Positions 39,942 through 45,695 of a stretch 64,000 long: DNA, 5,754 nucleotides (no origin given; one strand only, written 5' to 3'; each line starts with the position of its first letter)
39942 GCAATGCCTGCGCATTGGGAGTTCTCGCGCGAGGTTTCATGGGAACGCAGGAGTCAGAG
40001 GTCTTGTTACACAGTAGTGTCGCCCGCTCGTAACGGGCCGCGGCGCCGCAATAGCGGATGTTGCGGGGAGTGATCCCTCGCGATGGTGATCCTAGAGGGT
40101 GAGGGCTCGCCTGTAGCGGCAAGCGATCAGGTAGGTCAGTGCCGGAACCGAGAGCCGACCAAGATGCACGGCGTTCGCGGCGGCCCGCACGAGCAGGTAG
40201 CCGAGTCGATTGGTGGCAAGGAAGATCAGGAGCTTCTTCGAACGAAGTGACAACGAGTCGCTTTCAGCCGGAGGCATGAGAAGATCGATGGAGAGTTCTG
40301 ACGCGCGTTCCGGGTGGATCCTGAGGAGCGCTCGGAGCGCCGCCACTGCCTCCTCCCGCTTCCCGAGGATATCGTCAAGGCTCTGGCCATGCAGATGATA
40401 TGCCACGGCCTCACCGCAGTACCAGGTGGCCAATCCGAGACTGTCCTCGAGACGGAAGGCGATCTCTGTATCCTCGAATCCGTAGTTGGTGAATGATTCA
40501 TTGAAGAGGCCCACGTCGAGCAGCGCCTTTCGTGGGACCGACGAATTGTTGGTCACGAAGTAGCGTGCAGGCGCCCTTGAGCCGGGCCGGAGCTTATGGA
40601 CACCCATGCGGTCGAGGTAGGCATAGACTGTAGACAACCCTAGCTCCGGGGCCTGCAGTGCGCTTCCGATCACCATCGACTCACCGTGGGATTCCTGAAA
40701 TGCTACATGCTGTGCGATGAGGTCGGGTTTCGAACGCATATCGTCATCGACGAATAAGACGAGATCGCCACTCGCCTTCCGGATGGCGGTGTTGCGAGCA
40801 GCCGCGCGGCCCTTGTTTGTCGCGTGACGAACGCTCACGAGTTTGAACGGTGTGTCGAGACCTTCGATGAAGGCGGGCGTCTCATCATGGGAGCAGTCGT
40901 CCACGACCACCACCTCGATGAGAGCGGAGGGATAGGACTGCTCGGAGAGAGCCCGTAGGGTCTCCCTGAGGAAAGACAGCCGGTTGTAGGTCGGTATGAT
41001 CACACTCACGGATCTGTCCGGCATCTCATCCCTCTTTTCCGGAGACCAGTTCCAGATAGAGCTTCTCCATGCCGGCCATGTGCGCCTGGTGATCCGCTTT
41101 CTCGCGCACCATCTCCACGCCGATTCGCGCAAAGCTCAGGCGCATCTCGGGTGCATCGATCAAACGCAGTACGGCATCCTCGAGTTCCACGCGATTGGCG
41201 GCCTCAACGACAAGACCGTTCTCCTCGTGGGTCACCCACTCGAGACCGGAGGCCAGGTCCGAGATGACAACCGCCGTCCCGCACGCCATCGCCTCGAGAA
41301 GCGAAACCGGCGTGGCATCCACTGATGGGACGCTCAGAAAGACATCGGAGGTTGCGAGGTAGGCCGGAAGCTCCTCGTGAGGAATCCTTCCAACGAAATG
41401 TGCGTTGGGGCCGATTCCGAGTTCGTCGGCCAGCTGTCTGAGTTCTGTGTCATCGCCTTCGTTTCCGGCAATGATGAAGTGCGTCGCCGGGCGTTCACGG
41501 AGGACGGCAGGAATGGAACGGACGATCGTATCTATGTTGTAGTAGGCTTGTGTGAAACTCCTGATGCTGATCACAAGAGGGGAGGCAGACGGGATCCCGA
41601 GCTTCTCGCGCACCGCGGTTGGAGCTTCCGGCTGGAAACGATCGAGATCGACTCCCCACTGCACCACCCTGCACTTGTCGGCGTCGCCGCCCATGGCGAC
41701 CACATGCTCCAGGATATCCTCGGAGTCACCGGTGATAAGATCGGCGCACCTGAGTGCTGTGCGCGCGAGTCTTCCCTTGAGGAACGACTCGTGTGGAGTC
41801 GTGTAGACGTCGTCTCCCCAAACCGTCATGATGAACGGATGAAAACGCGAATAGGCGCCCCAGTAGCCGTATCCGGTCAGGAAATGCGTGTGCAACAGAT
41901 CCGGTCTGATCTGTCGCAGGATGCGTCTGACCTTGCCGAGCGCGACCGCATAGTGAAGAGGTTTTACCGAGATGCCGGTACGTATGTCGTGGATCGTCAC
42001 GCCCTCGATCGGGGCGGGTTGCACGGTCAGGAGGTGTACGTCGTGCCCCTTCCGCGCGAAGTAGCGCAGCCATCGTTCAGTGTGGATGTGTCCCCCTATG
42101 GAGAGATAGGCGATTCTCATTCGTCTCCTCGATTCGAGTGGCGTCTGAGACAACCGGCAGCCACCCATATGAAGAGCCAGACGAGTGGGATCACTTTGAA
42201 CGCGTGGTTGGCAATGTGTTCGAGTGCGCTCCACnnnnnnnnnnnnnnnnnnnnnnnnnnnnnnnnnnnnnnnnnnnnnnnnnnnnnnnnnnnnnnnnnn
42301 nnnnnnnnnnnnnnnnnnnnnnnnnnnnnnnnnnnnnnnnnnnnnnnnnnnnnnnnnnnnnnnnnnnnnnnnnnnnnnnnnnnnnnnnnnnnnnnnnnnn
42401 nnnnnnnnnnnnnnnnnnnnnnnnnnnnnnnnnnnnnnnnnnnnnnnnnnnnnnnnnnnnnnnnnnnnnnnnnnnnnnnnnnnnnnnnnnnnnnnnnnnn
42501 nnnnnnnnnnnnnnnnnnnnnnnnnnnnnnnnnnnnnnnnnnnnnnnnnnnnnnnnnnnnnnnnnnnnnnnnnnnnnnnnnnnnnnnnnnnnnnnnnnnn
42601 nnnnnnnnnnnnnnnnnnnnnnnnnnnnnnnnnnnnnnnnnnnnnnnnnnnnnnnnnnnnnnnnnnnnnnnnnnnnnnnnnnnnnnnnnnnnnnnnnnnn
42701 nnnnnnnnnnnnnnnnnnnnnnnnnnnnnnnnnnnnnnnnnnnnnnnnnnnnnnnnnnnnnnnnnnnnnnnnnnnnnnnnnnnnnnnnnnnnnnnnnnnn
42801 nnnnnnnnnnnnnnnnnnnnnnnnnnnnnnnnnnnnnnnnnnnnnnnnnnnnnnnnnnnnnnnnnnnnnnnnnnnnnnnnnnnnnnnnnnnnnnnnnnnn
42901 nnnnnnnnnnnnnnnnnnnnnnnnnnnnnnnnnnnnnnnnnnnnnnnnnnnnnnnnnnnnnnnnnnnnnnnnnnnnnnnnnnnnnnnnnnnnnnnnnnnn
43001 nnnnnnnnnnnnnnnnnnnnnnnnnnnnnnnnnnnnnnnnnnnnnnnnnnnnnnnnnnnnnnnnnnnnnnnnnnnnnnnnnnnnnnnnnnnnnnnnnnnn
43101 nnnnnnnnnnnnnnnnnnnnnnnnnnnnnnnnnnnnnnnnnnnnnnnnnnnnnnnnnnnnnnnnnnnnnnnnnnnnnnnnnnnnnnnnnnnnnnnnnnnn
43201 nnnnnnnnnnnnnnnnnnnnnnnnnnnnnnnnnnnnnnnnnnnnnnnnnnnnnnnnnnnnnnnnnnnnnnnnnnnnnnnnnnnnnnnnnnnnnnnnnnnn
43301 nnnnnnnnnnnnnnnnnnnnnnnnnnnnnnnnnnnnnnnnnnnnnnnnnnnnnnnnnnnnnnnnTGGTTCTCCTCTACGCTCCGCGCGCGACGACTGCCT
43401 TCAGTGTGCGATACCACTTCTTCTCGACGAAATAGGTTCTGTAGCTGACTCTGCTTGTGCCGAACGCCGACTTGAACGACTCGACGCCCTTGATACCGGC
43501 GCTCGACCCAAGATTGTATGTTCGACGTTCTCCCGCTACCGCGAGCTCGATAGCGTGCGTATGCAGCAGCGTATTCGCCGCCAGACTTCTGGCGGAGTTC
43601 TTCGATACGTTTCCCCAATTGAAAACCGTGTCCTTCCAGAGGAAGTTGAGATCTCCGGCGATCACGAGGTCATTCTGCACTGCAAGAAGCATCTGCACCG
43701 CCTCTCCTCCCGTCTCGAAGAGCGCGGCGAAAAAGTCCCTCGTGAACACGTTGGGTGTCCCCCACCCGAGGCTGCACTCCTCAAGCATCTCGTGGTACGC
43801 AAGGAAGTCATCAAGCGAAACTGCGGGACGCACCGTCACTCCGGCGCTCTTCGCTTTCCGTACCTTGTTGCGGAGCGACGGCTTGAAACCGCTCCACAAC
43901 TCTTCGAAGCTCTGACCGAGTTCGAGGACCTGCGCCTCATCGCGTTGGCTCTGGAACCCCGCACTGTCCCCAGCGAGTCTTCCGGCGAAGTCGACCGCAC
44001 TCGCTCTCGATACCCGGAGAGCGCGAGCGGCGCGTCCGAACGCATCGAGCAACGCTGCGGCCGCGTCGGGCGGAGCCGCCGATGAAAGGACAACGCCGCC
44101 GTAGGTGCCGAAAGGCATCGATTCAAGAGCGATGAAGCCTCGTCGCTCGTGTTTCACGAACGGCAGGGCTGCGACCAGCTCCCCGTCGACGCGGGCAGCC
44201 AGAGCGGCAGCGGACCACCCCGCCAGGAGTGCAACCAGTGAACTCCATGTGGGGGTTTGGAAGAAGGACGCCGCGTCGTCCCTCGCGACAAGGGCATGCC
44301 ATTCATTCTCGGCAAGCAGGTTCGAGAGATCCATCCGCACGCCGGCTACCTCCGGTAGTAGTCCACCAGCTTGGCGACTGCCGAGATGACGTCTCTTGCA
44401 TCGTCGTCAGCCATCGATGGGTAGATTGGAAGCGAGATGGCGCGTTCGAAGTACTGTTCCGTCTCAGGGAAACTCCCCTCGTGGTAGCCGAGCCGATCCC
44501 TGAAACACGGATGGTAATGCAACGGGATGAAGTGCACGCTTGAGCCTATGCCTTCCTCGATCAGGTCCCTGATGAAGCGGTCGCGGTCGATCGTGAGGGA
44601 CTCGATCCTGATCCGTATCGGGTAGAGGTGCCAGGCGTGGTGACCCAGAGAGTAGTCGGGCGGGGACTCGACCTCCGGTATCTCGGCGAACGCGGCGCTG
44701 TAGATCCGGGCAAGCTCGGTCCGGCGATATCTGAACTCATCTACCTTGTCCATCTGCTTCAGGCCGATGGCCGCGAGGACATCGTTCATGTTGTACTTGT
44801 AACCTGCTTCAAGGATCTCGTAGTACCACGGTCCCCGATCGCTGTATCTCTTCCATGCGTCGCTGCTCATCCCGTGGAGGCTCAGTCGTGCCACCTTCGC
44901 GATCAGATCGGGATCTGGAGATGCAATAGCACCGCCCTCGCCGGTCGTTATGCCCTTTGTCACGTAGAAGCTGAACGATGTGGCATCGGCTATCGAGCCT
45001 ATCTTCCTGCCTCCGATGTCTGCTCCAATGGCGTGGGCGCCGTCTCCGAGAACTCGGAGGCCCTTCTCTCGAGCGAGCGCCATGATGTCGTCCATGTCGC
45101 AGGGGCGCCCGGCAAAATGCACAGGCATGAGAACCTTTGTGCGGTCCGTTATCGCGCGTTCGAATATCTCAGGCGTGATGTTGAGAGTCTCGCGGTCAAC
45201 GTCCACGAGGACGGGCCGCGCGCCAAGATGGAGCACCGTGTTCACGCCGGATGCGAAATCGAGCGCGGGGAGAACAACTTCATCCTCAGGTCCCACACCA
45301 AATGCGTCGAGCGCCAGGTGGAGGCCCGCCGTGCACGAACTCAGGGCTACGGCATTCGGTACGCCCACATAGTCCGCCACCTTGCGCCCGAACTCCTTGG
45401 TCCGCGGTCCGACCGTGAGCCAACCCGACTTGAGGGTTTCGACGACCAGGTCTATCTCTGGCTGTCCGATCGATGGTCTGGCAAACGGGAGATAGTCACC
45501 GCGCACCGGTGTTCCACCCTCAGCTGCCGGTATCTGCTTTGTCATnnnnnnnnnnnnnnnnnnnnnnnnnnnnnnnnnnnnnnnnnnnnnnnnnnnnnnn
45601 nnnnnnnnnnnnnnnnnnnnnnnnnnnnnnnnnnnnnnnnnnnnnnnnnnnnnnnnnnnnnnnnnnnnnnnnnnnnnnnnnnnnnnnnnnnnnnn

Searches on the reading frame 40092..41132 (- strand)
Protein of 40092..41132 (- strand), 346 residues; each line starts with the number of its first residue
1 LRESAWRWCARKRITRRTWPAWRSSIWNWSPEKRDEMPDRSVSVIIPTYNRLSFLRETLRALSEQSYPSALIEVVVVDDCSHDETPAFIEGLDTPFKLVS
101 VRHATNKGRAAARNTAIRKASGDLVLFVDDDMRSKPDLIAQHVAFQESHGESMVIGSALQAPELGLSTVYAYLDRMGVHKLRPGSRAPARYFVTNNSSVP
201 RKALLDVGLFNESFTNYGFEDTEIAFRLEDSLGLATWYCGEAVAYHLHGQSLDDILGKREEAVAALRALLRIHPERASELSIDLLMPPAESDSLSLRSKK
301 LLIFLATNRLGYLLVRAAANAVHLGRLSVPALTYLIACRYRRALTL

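Call 20: search_protein_families(library=pfam, proteins=[window:40092-41132:-], max_evalue=0.001)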
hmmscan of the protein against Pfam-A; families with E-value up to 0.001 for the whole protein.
window:40092-41132:- (346 aa): 3 families
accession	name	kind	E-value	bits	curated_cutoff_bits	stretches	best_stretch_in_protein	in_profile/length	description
PF00535.33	Glycos_transf_2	-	4.4e-31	108.5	23.3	1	43-163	1-120/168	Glycosyl transferase family 2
PF13641.12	Glyco_tranf_2_3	-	2.1e-16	61.1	27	1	40-253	2-218/230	Glycosyltransferase like family 2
PF10111.15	Glyco_tranf_2_2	-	1.2e-12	48.3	27.3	1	43-146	1-106/276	Glycosyltransferase like family 2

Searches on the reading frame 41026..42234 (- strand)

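Call 20: search_protein_families(library=pfam, proteins=[window:41026-42234:-], max_evalue=0.001)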
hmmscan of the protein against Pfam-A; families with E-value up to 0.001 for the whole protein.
window:41026-42234:- (402 aa): 6 families
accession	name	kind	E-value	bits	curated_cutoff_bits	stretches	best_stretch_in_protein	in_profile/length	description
PF00534.26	Glycos_transf_1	-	3.2e-30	105.4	26.4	1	208-370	5-167/172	Glycosyl transferases group 1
PF13477.12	Glyco_trans_4_2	-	2.3e-26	93.1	23.4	1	40-169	1-137/139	Glycosyl transferase 4-like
PF13692.12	Glyco_trans_1_4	-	7.7e-26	91.5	27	1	220-360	3-141/142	Glycosyl transferases group 1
PF13439.12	Glyco_transf_4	-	2e-17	64.2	28.5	1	47-199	3-170/170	Glycosyltransferase Family 4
PF13579.12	Glyco_trans_4_4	-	8.5e-16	59.1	29.7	1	47-192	2-156/158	Glycosyl transferase 4-like domain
PF13524.12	Glyco_trans_1_2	-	6.9e-12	46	25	1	245-385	9-138/144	Glycosyl transferase-like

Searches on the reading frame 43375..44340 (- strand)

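Call 3: search_protein_families(library=pfam, proteins=[window:43375-44340:-], max_evalue=0.01)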
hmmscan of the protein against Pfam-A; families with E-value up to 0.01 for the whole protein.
window:43375-44340:- (321 aa): 3 families
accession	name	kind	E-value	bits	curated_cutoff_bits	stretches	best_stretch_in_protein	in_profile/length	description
PF13480.13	Acetyltransf_6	-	1e-15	58.6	22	1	155-289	6-141/143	Acetyltransferase (GNAT) domain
PF02388.22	FemAB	-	4.4e-11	42.7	24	2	212-295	293-380/406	FemAB family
PF04339.18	FemAB_like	-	2.3e-08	34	27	1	176-281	214-315/369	Peptidogalycan biosysnthesis/recognition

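Call 38: search_protein_families(library=ncbifam, proteins=[window:43375-44340:-], max_evalue=0.001)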
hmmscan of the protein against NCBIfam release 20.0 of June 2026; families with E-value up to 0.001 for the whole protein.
window:43375-44340:- (321 aa): 1 family
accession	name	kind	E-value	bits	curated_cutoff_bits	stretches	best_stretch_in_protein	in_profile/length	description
TIGR03019.1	pepcterm_femAB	equivalog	1.9e-27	96.2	260.35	1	13-298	2-279/330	FemAB family XrtA/PEP-CTERM system-associated protein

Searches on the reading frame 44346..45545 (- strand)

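Call 3: search_protein_families(library=pfam, proteins=[window:44346-45545:-], max_evalue=0.01)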
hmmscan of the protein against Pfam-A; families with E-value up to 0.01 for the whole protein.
window:44346-45545:- (399 aa): 3 families
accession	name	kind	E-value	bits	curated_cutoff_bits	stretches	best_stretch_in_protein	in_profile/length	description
PF01041.23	DegT_DnrJ_EryC1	-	7.3e-122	407.5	19.8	1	25-390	2-359/360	DegT/DnrJ/EryC1/StrS aminotransferase family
PF00155.27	Aminotran_1_2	-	9.4e-07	28.8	19.7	1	48-175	41-192/361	Aminotransferase class I and II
PF00266.25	Aminotran_5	-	0.00059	19.4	21.5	1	54-174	50-181/371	Aminotransferase class-V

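Call 38: search_protein_families(library=ncbifam, proteins=[window:44346-45545:-], max_evalue=0.001)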
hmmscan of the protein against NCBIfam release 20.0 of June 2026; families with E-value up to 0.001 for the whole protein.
window:44346-45545:- (399 aa): 11 families
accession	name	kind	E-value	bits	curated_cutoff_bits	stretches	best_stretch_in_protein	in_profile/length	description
TIGR03588.1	PseC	equivalog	1.2e-109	366.7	423.5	1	19-393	2-379/380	UDP-4-amino-4,6-dideoxy-N-acetyl-beta-L-altrosamine transaminase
NF008658.2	PRK11658.1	equivalog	4.3e-107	358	631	1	17-395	3-378/379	UDP-4-amino-4-deoxy-L-arabinose aminotransferase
NF008687.0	PRK11706.1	equivalog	3e-66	223.7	375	1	19-393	2-373/375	dTDP-4-amino-4,6-dideoxygalactose transaminase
TIGR04181.1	NHT_00031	hypoth_equivalog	1.4e-62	211.6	420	1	21-373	3-357/359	LegC family aminotransferase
TIGR02379.1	ECA_wecE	subfamily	1.9e-55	188.2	434.85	1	19-394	2-375/376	dTDP-4-amino-4,6-dideoxy-D-glucose transaminase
TIGR04427.1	PLP_DesI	equivalog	8.2e-55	186.5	650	1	37-390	41-379/390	dTDP-4-dehydro-6-deoxyglucose aminotransferase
NF011936.0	PRK15407.1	equivalog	8.6e-48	163.1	423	2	19-218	37-244/440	lipopolysaccharide biosynthesis protein RfbH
NF005817.0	PRK07683.1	equivalog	3.6e-06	25.9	575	1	84-168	110-200/387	aminotransferase A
NF004769.0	PRK06107.1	equivalog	2.4e-05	23.3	617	1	74-140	105-171/402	aspartate transaminase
NF004770.0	PRK06108.1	subfamily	0.00029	19.8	422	1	65-169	99-210/396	pyridoxal phosphate-dependent aminotransferase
NF005816.0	PRK07682.1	equivalog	0.00096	17.9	620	0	73-140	101-168/390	aminotransferase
